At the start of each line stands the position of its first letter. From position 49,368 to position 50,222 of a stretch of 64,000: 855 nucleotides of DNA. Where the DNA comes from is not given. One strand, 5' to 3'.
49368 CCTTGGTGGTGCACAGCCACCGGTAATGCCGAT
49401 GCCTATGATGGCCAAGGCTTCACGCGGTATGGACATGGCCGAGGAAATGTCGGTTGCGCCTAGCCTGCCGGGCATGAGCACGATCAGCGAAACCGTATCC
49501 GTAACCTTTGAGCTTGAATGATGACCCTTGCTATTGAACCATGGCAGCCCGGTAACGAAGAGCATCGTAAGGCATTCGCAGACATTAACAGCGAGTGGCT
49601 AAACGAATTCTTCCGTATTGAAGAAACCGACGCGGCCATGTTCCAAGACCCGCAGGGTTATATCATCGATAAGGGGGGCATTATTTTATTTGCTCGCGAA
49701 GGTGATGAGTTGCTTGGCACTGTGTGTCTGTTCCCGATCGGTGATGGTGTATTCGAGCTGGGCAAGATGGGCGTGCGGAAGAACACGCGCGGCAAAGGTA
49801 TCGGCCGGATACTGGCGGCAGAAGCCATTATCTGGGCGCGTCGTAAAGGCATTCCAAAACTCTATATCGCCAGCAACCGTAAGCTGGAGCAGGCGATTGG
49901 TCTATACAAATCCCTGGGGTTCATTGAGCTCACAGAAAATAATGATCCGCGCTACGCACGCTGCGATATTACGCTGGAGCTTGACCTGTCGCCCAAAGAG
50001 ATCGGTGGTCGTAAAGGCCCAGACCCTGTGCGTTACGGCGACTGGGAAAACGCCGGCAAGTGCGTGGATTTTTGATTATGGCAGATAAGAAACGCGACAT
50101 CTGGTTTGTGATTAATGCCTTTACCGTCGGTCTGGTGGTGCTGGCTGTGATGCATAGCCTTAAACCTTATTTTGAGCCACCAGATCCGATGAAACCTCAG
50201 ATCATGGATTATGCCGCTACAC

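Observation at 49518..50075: GNAT acetyltransferase fused in frame to the succinate dehydrogenase assembly factor SDHAF4/Sdh8 (DUF1674)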

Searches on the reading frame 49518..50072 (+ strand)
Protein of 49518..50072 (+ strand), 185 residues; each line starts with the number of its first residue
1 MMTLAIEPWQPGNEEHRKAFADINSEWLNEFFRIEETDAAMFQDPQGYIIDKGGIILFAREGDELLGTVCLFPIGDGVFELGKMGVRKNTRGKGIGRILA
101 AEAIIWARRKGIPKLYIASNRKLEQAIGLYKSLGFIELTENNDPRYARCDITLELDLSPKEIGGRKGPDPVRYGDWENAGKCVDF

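Call 3: search_protein_families(library=pfam, proteins=[window:49518-50072:+], max_evalue=1)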
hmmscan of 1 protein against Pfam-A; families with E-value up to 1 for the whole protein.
window:49518-50072:+ (185 aa): 8 families
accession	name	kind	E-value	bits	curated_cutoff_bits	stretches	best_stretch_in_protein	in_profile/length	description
PF00583.31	Acetyltransf_1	-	8.1e-18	65.2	20.7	1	26-135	6-116/116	Acetyltransferase (GNAT) family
PF07896.17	DUF1674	-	1.1e-12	48.5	23.5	1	158-185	23-50/50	Protein of unknown function (DUF1674)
PF13508.13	Acetyltransf_7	-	1.9e-12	47.8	27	1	54-136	3-83/84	Acetyltransferase (GNAT) domain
PF13673.13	Acetyltransf_10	-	2.6e-06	27.9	23.6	1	48-141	25-113/128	Acetyltransferase (GNAT) domain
PF08445.16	FR47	-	5.2e-05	23.6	22.1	1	80-141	23-83/86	FR47-like protein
PF12568.14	PanZ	-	0.00041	20.3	22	1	50-103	34-86/128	Acetyltransferase (GNAT) domain, PanZ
PF14542.12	Acetyltransf_CG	-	0.0027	18.2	30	1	74-112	20-58/80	GCN5-related N-acetyl-transferase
PF24553.2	Rv0428c_C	-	0.0048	17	27.2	1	56-137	135-217/224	Probable histone acetyltransferase Rv0428c C-terminal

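Call 4: search_protein_families(library=ncbifam, proteins=[window:49518-50072:+], max_evalue=1)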
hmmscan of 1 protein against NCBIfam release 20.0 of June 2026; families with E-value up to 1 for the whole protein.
window:49518-50072:+ (185 aa): 25 families
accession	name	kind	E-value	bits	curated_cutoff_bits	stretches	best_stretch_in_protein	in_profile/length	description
NF008212.0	PRK10975.1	equivalog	1.1e-06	28.6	219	1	56-134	141-219/232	dTDP-4-amino-4,6-dideoxy-D-galactose acyltransferase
NF049894.1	CG3035_N_ac_Glu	equivalog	5.5e-06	25.8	280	1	83-137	237-291/300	N-acetylglutamate synthase, CG3035 family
NF002959.0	PRK03624.1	equivalog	6.7e-06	25.9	124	1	57-136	52-130/147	GNAT family acetyltransferase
TIGR01575.1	rimI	equivalog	3.9e-05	23.8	86.4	1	57-139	35-116/132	ribosomal protein S18-alanine N-acetyltransferase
NF033078.2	AAC_6p_Ia_fam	equivalog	6e-05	23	265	1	50-121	47-118/181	AAC(6')-Ia family aminoglycoside 6'-N-acetyltransferase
NF053587.1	SpmdActasePaiA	equivalog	9.9e-05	22.2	250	1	74-137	86-149/172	spermidine/spermine N(1)-acetyltransferase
NF000486.1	AAC_6p_Ip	exception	0.00013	22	390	1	50-122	28-100/173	aminoglycoside 6'-N-acetyltransferase AAC(6')-Ip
NF007807.0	PRK10514.1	equivalog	0.00019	21.4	134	1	86-137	78-124/147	acetyltransferase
NF000487.1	stat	exception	0.00028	20.4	420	1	84-136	110-162/189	streptothricin N-acetyltransferase STAT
NF040503.1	resist_ArsN1a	equivalog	0.00032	20.5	170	1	84-137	82-135/159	arsinothricin resistance N-acetyltransferase ArsN1 family A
TIGR02382.1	wecD_rffC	equivalog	0.00053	19.6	195.1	1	57-130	102-175/191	dTDP-4-amino-4,6-dideoxy-D-galactose acyltransferase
NF000360.1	sat4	exception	0.0011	19.1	380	1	34-135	52-153/180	streptothricin N-acetyltransferase Sat4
NF007025.1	PRK09491.1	equivalog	0.0014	18.6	173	1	83-139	67-123/145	ribosomal protein S18-alanine N-acetyltransferase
NF033150.1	AAC_6p_A49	exception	0.0021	17.8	410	1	55-119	53-117/184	aminoglycoside 6'-N-acetyltransferase AacA49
TIGR03448.1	mycothiol_MshD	equivalog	0.0029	17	163.1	1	79-138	229-288/294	mycothiol synthase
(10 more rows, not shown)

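Call 5: find_homologous_proteins(query=window:49518-50072:+)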
Query window:49518-50072:+ (185 aa): 49 proteins with E <= 0.001 among 148 candidates.
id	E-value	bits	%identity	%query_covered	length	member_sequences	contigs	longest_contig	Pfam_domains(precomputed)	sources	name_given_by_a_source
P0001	4.5e-109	381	91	99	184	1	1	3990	PF07896.18,PF13508.14,PF00583.32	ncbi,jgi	jgi:putative acetyltransferase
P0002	5.4e-109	380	90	99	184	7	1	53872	PF13673.14,PF07896.18,PF13508.14,PF00583.32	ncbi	-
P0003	4.2e-67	244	64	99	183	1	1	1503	PF13673.14,PF07896.18,PF13508.14,PF08445.17,PF00583.32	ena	-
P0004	5.5e-67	243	62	100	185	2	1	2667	PF13673.14,PF07896.18,PF13508.14,PF08445.17,PF00583.32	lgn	-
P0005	3.3e-65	238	61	99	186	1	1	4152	PF13673.14,PF07896.18,PF13508.14,PF00583.32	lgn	-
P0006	1.9e-64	235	60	98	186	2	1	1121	PF13673.14,PF07896.18,PF13508.14,PF00583.32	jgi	-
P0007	2.5e-64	235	61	99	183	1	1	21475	PF13673.14,PF07896.18,PF13508.14,PF00583.32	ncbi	-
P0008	3.6e-64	234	60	100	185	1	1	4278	PF13673.14,PF07896.18,PF13508.14,PF00583.32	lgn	-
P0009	4.4e-64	234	61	100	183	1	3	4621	PF13673.14,PF07896.18,PF13508.14,PF08445.17,PF00583.32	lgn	-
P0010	1.2e-62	229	61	100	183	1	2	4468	PF13673.14,PF13480.14,PF07896.18,PF13508.14,PF08445.17,PF00583.32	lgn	-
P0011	8.3e-62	226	60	99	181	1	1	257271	PF13673.14,PF13480.14,PF07896.18,PF13508.14,PF08445.17,PF00583.32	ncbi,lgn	-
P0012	8.3e-61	223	58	100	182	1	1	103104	PF13673.14,PF07896.18,PF13508.14,PF00583.32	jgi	jgi:GNAT superfamily N-acetyltransferase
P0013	8.6e-60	220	58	100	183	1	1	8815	PF13673.14,PF07896.18,PF13508.14,PF00583.32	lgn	-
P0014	3.4e-59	218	58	100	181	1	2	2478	PF13673.14,PF07896.18,PF13508.14,PF08445.17,PF14542.13,PF00583.32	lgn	-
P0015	5.1e-59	217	60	100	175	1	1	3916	PF13673.14,PF07896.18,PF13508.14,PF08445.17,PF00583.32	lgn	-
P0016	7.0e-59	217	59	100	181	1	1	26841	PF13673.14,PF07896.18,PF13508.14,PF00583.32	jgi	jgi:GNAT superfamily N-acetyltransferase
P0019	8.7e-57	210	55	99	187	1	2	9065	PF13673.14,PF07896.18,PF13508.14,PF24553.3,PF00583.32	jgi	jgi:N-acetylglutamate synthase-like GNAT family acetyltransferase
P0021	7.0e-54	201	53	98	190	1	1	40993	PF13673.14,PF07896.18,PF13508.14,PF24553.3,PF00583.32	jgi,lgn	-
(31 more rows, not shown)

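Call 11: find_related_loci(query=A2, collection=genome_contigs, flank=8000)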
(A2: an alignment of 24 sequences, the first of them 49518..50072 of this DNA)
Query A2 (185 aa) in genome_contigs; peptide patterns used: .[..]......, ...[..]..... (x = any residue, [..] = any of these).
600 stretches matched a pattern (row limit reached: there are more); 496 encode a relative of the query (tblastn E <= 1e-3); the best 80 are kept; 80 distinct loci.
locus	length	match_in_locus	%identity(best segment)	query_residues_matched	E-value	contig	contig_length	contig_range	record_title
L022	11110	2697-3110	41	20-153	4e-27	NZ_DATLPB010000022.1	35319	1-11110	MAG: Acidocella sp. isolate SMAG_U13841 k141_1623469, whole genome shotgun sequence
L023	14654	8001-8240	41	125-185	3e-11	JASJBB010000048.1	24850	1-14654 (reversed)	MAG: Woeseiaceae bacterium isolate MO_071.B18 MO_071.c_467, whole genome shotgun sequence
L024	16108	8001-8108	64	150-185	5e-11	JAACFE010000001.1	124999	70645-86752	MAG: Gammaproteobacteria bacterium isolate bin.24 scaffold_3, whole genome shotgun sequence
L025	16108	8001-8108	64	150-185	6e-11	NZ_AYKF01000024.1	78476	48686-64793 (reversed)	Salinisphaera orenii YIM 95161 contig12, whole genome shotgun sequence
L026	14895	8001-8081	81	159-185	8e-11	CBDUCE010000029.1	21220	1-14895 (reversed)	MAG TPA_asm: uncultured Gammaproteobacteria bacterium isolate ERR2431956_metabat2_40 genome assembly, contig: ERZ2388014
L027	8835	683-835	51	137-185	8e-11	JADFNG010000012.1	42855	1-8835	MAG: Proteobacteria bacterium isolate B61T3L11 B61T3L11_NODE542, whole genome shotgun sequence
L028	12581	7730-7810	78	159-185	1e-10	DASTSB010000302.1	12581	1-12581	MAG TPA_asm: Steroidobacteraceae bacterium isolate SMAG_U2269 k141_1440181, whole genome shotgun sequence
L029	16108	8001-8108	61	150-185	2e-10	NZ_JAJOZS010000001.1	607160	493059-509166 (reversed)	Stenotrophomonas sp. MMGLT7 Scaffold1, whole genome shotgun sequence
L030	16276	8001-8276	32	84-185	2e-10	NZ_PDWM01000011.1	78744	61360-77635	Pseudoxanthomonas koreensis strain KCTC 12208 NODE_11_length_78745_cov_12.9138, whole genome shotgun sequence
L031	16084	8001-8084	79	158-185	2e-10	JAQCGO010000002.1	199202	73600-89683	MAG: Proteobacteria bacterium isolate casp40-mb.206 NODE_60_length_199202_cov_0.093585, whole genome shotgun sequence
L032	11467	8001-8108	56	150-185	3e-10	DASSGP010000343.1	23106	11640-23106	MAG TPA_asm: Rudaea sp. isolate SMAG_U1036 k141_228050, whole genome shotgun sequence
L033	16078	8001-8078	85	160-185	3e-10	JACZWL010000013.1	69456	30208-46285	MAG: Proteobacteria bacterium isolate B20D1T2 B20D1T2_NODE66, whole genome shotgun sequence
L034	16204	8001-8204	43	117-185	3e-10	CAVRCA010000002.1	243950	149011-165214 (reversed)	MAG: uncultured Alphaproteobacteria bacterium isolate MFD09603.bin.2.306 genome assembly, contig: contig_25382, whole ge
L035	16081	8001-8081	74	159-185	3e-10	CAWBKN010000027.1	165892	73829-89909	MAG: uncultured Gammaproteobacteria bacterium isolate MFD02979.bin.2.6 genome assembly, contig: contig_90621, whole geno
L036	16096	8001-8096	63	154-185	6e-10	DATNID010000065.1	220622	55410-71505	MAG TPA_asm: Stellaceae bacterium isolate SMAG_U11364 k141_1094509, whole genome shotgun sequence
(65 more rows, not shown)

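Call 24: list_cluster_members(proteins=[window:49518-50072:+, P0002, P0011, P0007, P0001, P0012, P0016, P0021])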
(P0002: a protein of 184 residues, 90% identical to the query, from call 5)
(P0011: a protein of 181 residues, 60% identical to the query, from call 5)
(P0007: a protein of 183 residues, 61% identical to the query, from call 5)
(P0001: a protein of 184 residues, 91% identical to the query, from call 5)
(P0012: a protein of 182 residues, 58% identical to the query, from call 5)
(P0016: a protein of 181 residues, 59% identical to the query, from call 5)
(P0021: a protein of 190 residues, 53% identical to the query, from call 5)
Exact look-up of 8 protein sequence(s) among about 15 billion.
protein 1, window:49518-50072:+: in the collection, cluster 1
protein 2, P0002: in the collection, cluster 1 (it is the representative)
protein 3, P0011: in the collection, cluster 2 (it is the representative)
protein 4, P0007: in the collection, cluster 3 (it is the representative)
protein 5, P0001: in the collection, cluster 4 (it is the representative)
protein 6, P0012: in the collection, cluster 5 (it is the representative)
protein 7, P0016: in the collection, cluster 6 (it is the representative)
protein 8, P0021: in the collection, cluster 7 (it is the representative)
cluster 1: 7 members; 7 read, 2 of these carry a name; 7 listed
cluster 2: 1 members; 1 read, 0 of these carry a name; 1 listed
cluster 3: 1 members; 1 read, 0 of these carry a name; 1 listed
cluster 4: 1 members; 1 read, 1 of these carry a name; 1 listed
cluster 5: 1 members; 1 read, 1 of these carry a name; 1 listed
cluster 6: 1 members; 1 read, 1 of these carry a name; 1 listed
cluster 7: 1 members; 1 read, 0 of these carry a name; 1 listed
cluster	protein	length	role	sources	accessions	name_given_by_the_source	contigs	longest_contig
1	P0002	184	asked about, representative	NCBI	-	-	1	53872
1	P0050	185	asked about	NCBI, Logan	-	-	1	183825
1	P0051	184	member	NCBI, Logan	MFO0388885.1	MAG: GNAT family N-acetyltransferase [Alphaproteobacteria bacterium]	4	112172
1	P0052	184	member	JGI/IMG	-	hypothetical protein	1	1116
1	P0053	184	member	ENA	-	-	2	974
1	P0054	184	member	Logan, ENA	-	-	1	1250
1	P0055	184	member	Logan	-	-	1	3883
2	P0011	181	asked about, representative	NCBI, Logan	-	-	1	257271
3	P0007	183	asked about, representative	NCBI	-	-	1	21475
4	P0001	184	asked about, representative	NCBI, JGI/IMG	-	putative acetyltransferase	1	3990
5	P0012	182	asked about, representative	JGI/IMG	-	GNAT superfamily N-acetyltransferase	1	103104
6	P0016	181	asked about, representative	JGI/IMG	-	GNAT superfamily N-acetyltransferase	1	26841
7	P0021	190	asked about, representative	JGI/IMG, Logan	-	-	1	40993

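Call 27: search_solved_structures(query=window:49518-50072:+, max_evalue=1, show_alignments=3)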
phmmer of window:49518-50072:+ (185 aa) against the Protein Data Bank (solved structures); distinct sequences matched with E-value up to 1: 46.
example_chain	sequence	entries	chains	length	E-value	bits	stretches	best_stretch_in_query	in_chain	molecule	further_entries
2k5k_A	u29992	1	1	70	3.2e-08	36.9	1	155-185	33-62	uncharacterized protein RhR2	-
8dyd_C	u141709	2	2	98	5.8e-07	32.8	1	159-185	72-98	Succinate dehydrogenase assembly factor 4, mitochondrial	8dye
8iym_A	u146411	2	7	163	4.2e-06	30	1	51-141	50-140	N-acetyltransferase domain-containing protein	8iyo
1y9k_A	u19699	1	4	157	2e-05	27.7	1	52-136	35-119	IAA acetyltransferase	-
1yvk_A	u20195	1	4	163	8.1e-05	25.8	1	35-136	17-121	hypothetical protein BSU33890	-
3d8p_A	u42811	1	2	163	9.2e-05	25.6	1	27-144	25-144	acetyltransferase of GNAT family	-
6ao7_A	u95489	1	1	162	0.00012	25.2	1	38-135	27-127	Acetyltransferase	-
5zgn_C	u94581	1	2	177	0.0021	21.2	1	80-143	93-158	KacT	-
6gts_A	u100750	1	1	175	0.0042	20.2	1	80-143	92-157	Acetyltransferase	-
6ajm_A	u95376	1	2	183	0.0046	20.1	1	80-144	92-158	N-acetyltransferase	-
6ajn_A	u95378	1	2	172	0.0047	20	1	80-143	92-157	N-acetyltransferase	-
5jph_A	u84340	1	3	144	0.0048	20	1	54-135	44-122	Acetyltransferase SACOL1063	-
5jq4_A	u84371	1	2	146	0.005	19.9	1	54-135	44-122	Acetyltransferase SACOL1063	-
2r7h_A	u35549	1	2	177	0.0054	19.8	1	31-119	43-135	Putative D-alanine N-acetyltransferase of GNAT family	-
4h89_A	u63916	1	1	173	0.0059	19.7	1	64-136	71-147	GCN5-related N-acetyltransferase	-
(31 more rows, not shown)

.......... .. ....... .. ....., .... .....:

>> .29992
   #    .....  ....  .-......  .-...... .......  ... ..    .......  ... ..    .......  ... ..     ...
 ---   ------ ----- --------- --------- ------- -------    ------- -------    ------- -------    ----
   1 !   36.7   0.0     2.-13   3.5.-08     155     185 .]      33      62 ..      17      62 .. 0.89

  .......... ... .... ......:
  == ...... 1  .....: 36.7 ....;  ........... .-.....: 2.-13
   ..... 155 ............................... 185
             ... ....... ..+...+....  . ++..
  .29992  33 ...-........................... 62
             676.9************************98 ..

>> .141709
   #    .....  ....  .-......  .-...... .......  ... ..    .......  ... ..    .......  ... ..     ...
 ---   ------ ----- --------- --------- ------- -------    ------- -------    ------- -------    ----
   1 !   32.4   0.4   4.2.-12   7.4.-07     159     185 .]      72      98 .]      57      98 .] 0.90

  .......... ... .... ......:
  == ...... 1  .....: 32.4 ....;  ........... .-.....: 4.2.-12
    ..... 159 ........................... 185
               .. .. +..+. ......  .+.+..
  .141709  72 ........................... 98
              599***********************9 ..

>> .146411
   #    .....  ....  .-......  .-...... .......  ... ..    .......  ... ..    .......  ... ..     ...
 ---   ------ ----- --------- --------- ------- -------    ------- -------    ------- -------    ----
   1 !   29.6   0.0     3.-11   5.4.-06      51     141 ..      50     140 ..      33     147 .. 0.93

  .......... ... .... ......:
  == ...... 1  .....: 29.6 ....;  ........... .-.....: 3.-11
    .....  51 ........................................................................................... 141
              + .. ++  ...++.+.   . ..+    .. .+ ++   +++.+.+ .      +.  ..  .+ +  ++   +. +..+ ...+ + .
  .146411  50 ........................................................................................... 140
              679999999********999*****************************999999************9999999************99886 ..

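Call 37: predict_structure(alignment_id=A2)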
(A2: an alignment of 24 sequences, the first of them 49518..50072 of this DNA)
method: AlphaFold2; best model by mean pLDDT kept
length: 185 residues; sequences in the alignment: 24
mean_pLDDT: 85.1   pTM: 0.77
mean pLDDT of the five models: 85.1, 84.6, 84.4, 83.2, 82.9
residues with pLDDT >= 90: 110; 70-90: 45; 50-70: 23; < 50: 7
segments of 3 or more residues with pLDDT < 50: 161-166
pLDDT, mean of each block of 10 residues (from residue 1): 88 96 92 86 95 97 96 92 92 93 95 90 82 90 75 82 49 58 52
secondary structure, 60 per line:
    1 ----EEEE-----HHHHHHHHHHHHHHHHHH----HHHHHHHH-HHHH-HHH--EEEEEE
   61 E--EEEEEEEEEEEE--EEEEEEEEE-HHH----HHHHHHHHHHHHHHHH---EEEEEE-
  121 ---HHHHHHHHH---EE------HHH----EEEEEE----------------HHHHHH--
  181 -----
elements in order: E5-8 H14-31 H36-43 H45-48 E55-61 E64-75 E78-86 H95-110 E114-119 H124-132 E151-156 H173-178

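Call 38: search_protein_representatives(alignment_id=A2)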
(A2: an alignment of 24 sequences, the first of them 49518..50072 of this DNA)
Query: 24 sequences, 185 profile positions. Proteins with E-value up to 0.001 (for the whole library): 21921; up to 1e-10: 2547; up to 1e-30: 633. The best 150 are listed.
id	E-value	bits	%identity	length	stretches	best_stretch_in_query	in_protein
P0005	6.3e-90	316.2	-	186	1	2-185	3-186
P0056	3.8e-52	193.0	-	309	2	15-137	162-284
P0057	5.2e-50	186.0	-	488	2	14-158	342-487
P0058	6.3e-50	185.8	-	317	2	9-155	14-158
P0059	3.9e-48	179.9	-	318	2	4-158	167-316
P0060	1.2e-46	175.1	-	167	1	3-159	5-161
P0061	3.1e-46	173.7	-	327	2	14-156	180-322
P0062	7.0e-46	172.6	-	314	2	14-157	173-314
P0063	1.3e-45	171.7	-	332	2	4-160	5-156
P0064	2.0e-45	171.1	-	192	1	14-170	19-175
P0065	2.4e-45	170.8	-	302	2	13-154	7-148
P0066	3.5e-45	170.3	-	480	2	15-153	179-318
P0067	2.2e-44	167.7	-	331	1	2-164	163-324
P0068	3.5e-44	167.0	-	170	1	14-161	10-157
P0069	6.3e-44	166.2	-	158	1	3-157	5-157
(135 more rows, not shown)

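Call 40: search_protein_families(library=pfam, proteins=[P0056, P0057, P0058, P0059, P0061, P0066, P0067, P0060, P0064], max_evalue=0.001)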
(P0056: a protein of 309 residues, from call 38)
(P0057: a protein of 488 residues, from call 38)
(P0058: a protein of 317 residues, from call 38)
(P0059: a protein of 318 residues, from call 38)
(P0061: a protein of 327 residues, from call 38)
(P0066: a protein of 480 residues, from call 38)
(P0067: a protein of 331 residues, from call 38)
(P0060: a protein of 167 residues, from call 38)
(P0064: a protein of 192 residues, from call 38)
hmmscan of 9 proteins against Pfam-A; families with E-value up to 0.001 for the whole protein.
P0056 (309 aa): 7 families
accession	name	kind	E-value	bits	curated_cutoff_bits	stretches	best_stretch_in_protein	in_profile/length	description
PF00583.31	Acetyltransf_1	-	5.1e-30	104.6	20.7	2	173-282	6-116/116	Acetyltransferase (GNAT) family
PF13508.13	Acetyltransf_7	-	2e-27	95.8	27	2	49-129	3-83/84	Acetyltransferase (GNAT) domain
PF13673.13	Acetyltransf_10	-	3.2e-17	63.1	23.6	2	49-130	30-109/128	Acetyltransferase (GNAT) domain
PF24553.2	Rv0428c_C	-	6.6e-12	46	27.2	2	214-283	148-216/224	Probable histone acetyltransferase Rv0428c C-terminal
PF08445.16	FR47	-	4.9e-11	42.9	22.1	1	72-131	21-80/86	FR47-like protein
PF14542.12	Acetyltransf_CG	-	1e-05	26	30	0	73-105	25-57/80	GCN5-related N-acetyl-transferase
PF13527.13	Acetyltransf_9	-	0.00034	21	25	0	75-129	75-125/127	Acetyltransferase (GNAT) domain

P0057 (488 aa): 8 families
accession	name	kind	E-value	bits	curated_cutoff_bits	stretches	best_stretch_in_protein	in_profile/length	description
PF00583.31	Acetyltransf_1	-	1.2e-27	96.9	20.7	2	222-306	31-116/116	Acetyltransferase (GNAT) family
PF13508.13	Acetyltransf_7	-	1.6e-23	83.3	27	2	224-306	3-82/84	Acetyltransferase (GNAT) domain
PF12802.13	MarR_2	-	1.6e-09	38.2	27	1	48-106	2-61/61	MarR family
PF13673.13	Acetyltransf_10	-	6.4e-09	36.3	23.6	1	232-308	37-109/128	Acetyltransferase (GNAT) domain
PF14542.12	Acetyltransf_CG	-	1.1e-07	32.3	30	1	245-283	20-58/80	GCN5-related N-acetyl-transferase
PF08445.16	FR47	-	8.4e-05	22.9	22.1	1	244-306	17-77/86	FR47-like protein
PF13527.13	Acetyltransf_9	-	0.00029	21.3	25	0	254-306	77-124/127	Acetyltransferase (GNAT) domain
PF25212.1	HVO_A0114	-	0.0003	21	27.6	0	59-100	30-71/84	HVO_A0114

P0058 (317 aa): 6 families
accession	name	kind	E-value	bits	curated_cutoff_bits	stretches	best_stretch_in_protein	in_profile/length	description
PF00583.31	Acetyltransf_1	-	4e-28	98.4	20.7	2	28-138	6-116/116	Acetyltransferase (GNAT) family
PF13508.13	Acetyltransf_7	-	1.8e-24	86.4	27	2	56-139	3-83/84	Acetyltransferase (GNAT) domain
PF13673.13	Acetyltransf_10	-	2.7e-19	69.8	23.6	2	48-141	23-110/128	Acetyltransferase (GNAT) domain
PF08445.16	FR47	-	1.1e-11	45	22.1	2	83-139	23-78/86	FR47-like protein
PF14542.12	Acetyltransf_CG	-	8.8e-10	39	30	1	60-113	3-56/80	GCN5-related N-acetyl-transferase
PF13302.13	Acetyltransf_3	-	2.7e-07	31.8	25.4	0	55-139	51-138/138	Acetyltransferase (GNAT) domain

P0059 (318 aa): 7 families
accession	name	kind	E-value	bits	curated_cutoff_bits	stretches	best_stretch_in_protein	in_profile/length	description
PF00583.31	Acetyltransf_1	-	3e-29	102.1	20.7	2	184-295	5-116/116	Acetyltransferase (GNAT) family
PF13508.13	Acetyltransf_7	-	3.3e-26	91.9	27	2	214-296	3-83/84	Acetyltransferase (GNAT) domain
PF13673.13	Acetyltransf_10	-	4e-17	62.8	23.6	2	215-298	32-110/128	Acetyltransferase (GNAT) domain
PF14542.12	Acetyltransf_CG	-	1e-08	35.6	30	1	227-273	11-59/80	GCN5-related N-acetyl-transferase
PF08445.16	FR47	-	2.8e-05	24.5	22.1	1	235-297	18-79/86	FR47-like protein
PF13527.13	Acetyltransf_9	-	0.00029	21.3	25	0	243-295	77-124/127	Acetyltransferase (GNAT) domain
PF13480.13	Acetyltransf_6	-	0.00042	20.9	22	0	46-120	65-136/143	Acetyltransferase (GNAT) domain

P0061 (327 aa): 6 families
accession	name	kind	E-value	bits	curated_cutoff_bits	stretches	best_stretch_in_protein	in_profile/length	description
PF00583.31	Acetyltransf_1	-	2e-31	109.1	20.7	2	60-145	26-116/116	Acetyltransferase (GNAT) family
PF13508.13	Acetyltransf_7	-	2.3e-29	102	27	2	63-147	2-84/84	Acetyltransferase (GNAT) domain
PF13673.13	Acetyltransf_10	-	3.8e-18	66.1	23.6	2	66-148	33-110/128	Acetyltransferase (GNAT) domain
PF14542.12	Acetyltransf_CG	-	2.1e-10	41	30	1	230-278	10-58/80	GCN5-related N-acetyl-transferase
PF08445.16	FR47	-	5.1e-09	36.4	22.1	0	246-302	23-78/86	FR47-like protein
PF13302.13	Acetyltransf_3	-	0.00012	23.3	25.4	0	182-301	18-137/138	Acetyltransferase (GNAT) domain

P0066 (480 aa): 14 families
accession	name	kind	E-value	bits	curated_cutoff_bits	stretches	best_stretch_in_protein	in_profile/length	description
PF00583.31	Acetyltransf_1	-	3.9e-25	88.8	20.7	2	193-300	9-116/116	Acetyltransferase (GNAT) family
PF13508.13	Acetyltransf_7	-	4.8e-23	81.8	27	2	220-301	5-83/84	Acetyltransferase (GNAT) domain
PF13673.13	Acetyltransf_10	-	1.1e-16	61.4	23.6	2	368-467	25-116/128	Acetyltransferase (GNAT) domain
PF08445.16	FR47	-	2.6e-12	47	22.1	2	245-306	23-83/86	FR47-like protein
PF12802.13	MarR_2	-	4.6e-11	43.1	27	1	38-93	3-60/61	MarR family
PF13463.12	HTH_27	-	1.5e-06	28.8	22.2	1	46-103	9-68/68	Winged helix DNA-binding domain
PF01047.28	MarR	-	2.7e-06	27.6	24.6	1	48-94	11-58/59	MarR family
PF13601.12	HTH_34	-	3.1e-06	27.7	27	1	43-104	3-66/80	Winged helix DNA-binding domain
PF13412.12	HTH_24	-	1e-05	25.4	21.9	1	49-85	12-48/48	Winged helix-turn-helix DNA-binding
PF01325.25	Fe_dep_repress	-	5.1e-05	23.8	26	1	56-90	24-58/60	Iron dependent repressor, N-terminal DNA binding domain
PF01022.26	HTH_5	-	5.9e-05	23.3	22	1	47-84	9-45/47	Bacterial regulatory protein, arsR family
PF14542.12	Acetyltransf_CG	-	0.00012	22.6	30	0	228-274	9-55/80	GCN5-related N-acetyl-transferase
PF09339.16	HTH_IclR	-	0.00031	20.9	22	1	51-86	15-50/52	IclR helix-turn-helix domain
PF01978.25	TrmB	-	0.00046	20.4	25.6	1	45-93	13-59/68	Sugar-specific transcriptional regulator TrmB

P0067 (331 aa): 7 families
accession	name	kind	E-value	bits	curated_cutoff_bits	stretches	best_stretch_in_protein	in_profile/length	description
PF00583.31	Acetyltransf_1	-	1.7e-16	61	20.7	1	187-296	6-116/116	Acetyltransferase (GNAT) family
PF13508.13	Acetyltransf_7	-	1.3e-13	51.6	27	1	215-298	3-84/84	Acetyltransferase (GNAT) domain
PF13673.13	Acetyltransf_10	-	1.4e-09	38.5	23.6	1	205-316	21-126/128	Acetyltransferase (GNAT) domain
PF12802.13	MarR_2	-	1.2e-07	32.3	27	1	45-100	4-60/61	MarR family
PF01047.28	MarR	-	6.3e-06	26.4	24.6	1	54-101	11-58/59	MarR family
PF14542.12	Acetyltransf_CG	-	0.00014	22.3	30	1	223-273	7-58/80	GCN5-related N-acetyl-transferase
PF13480.13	Acetyltransf_6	-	0.0004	21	22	1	175-276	28-132/143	Acetyltransferase (GNAT) domain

P0060 (167 aa): 4 families
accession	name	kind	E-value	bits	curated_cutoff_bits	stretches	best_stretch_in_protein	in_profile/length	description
PF00583.31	Acetyltransf_1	-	9.9e-17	61.7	20.7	1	30-137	9-116/116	Acetyltransferase (GNAT) family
PF13508.13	Acetyltransf_7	-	1.3e-13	51.6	27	1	56-138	3-83/84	Acetyltransferase (GNAT) domain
PF13673.13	Acetyltransf_10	-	4.9e-10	39.9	23.6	1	55-145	30-115/128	Acetyltransferase (GNAT) domain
PF08445.16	FR47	-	0.00025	21.4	22.1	1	82-139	23-79/86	FR47-like protein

P0064 (192 aa): 4 families
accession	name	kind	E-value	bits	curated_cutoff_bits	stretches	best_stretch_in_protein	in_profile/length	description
PF00583.31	Acetyltransf_1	-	1.7e-16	61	20.7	1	30-140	5-116/116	Acetyltransferase (GNAT) family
PF13508.13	Acetyltransf_7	-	2.3e-11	44.3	27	1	59-141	3-83/84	Acetyltransferase (GNAT) domain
PF13673.13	Acetyltransf_10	-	3.3e-10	40.5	23.6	1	48-145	20-111/128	Acetyltransferase (GNAT) domain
PF08445.16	FR47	-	3.9e-06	27.2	22.1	1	85-143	23-80/86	FR47-like protein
